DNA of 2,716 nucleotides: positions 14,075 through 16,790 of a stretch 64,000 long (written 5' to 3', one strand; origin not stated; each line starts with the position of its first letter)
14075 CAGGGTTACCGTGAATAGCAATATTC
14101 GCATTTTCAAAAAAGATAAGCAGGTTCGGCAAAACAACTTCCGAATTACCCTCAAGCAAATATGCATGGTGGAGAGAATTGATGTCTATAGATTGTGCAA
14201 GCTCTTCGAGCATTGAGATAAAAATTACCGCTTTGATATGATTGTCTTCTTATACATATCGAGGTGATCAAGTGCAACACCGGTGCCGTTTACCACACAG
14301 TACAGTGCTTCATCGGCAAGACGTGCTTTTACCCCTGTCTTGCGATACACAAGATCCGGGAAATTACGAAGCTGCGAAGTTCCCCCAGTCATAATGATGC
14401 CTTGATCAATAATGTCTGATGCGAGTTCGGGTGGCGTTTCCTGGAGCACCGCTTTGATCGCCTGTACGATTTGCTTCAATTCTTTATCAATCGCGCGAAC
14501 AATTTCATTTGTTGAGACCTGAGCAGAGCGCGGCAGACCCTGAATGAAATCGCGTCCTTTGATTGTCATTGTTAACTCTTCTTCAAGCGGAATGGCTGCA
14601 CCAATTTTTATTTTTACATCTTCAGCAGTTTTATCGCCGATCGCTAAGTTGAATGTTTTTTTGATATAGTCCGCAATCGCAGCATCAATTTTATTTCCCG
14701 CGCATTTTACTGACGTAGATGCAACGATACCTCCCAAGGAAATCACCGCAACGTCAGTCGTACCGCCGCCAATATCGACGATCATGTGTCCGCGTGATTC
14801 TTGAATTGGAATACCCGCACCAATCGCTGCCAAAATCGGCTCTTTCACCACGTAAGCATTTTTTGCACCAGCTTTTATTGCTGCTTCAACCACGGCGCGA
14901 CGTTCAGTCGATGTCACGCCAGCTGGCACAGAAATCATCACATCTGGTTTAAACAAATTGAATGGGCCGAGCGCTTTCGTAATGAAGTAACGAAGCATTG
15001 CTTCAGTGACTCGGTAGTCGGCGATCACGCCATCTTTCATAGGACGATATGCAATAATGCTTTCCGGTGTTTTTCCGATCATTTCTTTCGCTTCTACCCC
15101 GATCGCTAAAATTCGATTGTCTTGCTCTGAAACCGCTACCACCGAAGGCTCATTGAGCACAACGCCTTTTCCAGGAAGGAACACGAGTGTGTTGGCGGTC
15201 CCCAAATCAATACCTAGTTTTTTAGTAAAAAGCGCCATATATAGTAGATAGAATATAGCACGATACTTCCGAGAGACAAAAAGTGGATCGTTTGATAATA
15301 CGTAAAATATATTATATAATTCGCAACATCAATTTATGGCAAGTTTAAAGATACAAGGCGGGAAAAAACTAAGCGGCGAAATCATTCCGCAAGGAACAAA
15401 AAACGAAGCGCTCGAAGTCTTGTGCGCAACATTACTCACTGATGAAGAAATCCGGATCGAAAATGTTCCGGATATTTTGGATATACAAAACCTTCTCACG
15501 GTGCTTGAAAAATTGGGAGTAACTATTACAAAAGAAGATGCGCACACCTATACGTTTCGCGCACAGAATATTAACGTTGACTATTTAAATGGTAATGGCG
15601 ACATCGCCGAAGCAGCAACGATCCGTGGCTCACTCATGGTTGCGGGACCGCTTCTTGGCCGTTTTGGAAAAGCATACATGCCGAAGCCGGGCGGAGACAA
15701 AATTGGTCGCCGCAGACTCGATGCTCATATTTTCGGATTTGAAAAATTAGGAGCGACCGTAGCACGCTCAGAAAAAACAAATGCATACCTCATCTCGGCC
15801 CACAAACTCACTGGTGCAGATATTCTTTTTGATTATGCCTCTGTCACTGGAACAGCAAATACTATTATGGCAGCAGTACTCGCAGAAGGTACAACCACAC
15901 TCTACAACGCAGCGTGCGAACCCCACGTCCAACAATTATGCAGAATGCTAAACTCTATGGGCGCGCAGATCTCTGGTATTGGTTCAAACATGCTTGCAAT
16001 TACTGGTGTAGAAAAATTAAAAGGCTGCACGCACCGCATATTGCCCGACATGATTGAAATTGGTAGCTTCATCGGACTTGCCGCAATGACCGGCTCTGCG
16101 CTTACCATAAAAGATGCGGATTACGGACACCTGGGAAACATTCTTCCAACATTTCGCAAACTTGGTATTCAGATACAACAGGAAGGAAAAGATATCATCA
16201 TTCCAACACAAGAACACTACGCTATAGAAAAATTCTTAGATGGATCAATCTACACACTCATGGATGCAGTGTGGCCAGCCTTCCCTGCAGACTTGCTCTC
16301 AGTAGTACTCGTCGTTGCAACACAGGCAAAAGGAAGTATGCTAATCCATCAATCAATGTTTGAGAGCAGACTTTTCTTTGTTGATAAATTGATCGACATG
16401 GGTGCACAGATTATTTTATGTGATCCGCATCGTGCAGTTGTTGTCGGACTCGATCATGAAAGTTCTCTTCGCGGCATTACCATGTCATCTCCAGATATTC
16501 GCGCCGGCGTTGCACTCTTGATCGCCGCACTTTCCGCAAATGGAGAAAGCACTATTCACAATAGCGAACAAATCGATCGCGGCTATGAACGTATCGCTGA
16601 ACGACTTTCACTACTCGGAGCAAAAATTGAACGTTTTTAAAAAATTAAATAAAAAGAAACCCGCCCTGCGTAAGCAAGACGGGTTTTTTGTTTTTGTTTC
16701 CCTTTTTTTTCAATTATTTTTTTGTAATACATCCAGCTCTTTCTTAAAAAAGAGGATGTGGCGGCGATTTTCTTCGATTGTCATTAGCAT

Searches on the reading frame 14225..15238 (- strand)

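Call 83: search_protein_families(library=ncbifam, proteins=[window:14225-15238:-], max_evalue=1e-10)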
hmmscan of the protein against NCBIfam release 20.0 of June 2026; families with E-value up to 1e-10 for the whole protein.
window:14225-15238:- (337 aa): 11 families
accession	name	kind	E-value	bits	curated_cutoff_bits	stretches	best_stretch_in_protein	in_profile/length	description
NF010539.0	PRK13927.1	subfamily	1.5e-136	454.7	293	1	2-333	3-336/339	rod shape-determining protein MreB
TIGR00904.1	mreB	subfamily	5.3e-131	436.6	365.75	1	4-330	1-333/334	MreB/Mrl family cell shape determining protein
NF010540.1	PRK13929.1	exception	7.9e-111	370.3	515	1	5-331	4-332/334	rod-share determining protein MreBH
NF040964.1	MamK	subfamily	3e-20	72.5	400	1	8-298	3-290/335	MamK family actin-like protein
NF053558.1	BeeR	equivalog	3.2e-18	65.9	530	1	64-295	68-302/349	BeeR family actin-like protein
TIGR01991.1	HscA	equivalog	5.9e-17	61.4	708.55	1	69-290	102-326/600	Fe-S protein assembly chaperone HscA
TIGR01174.1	ftsA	equivalog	1.5e-16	60.5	175.85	1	113-309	160-346/371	cell division protein FtsA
NF003520.0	PRK05183.1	subfamily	1.1e-15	57.1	620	1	68-291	121-347/621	Fe-S protein assembly chaperone HscA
NF011660.0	PRK15080.1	equivalog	2.9e-14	52.9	182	1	67-205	64-197/277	ethanolamine utilization protein EutJ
TIGR02529.1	EutJ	subfamily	1e-11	44.8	152.1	0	67-206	31-165/239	ethanolamine utilization protein EutJ family protein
TIGR02350.1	prok_dnaK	equivalog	8.5e-11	40.9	822.55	0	100-201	133-240/596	molecular chaperone DnaK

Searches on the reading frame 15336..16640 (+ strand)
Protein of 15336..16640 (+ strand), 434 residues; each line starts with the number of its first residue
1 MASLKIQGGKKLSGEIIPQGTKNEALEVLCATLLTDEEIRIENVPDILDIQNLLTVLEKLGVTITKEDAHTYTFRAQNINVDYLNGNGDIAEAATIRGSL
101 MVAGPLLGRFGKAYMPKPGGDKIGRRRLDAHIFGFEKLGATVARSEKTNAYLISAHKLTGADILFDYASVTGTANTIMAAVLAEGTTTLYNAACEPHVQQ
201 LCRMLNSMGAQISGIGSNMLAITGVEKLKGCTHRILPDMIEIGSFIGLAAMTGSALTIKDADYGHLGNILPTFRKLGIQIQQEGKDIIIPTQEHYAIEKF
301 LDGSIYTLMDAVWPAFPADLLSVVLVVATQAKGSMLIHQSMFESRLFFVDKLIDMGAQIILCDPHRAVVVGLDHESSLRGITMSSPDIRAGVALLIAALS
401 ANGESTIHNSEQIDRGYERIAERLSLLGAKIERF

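Call 83: search_protein_families(library=ncbifam, proteins=[window:15336-16640:+], max_evalue=1e-10)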
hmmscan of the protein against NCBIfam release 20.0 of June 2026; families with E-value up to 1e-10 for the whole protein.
window:15336-16640:+ (434 aa): 4 families
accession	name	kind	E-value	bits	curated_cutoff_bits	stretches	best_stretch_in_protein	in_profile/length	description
NF006873.0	PRK09369.1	subfamily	4.4e-146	486.8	297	1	1-433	1-416/419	UDP-N-acetylglucosamine 1-carboxyvinyltransferase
TIGR01072.1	murA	equivalog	1.4e-134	449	392.7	1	1-433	1-416/416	UDP-N-acetylglucosamine 1-carboxyvinyltransferase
NF009470.0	PRK12830.1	equivalog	3.8e-103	345.4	552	1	1-433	1-414/417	UDP-N-acetylglucosamine 1-carboxyvinyltransferase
TIGR01356.1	aroA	equivalog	5.4e-14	51.8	287.25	0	14-336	1-317/415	3-phosphoshikimate 1-carboxyvinyltransferase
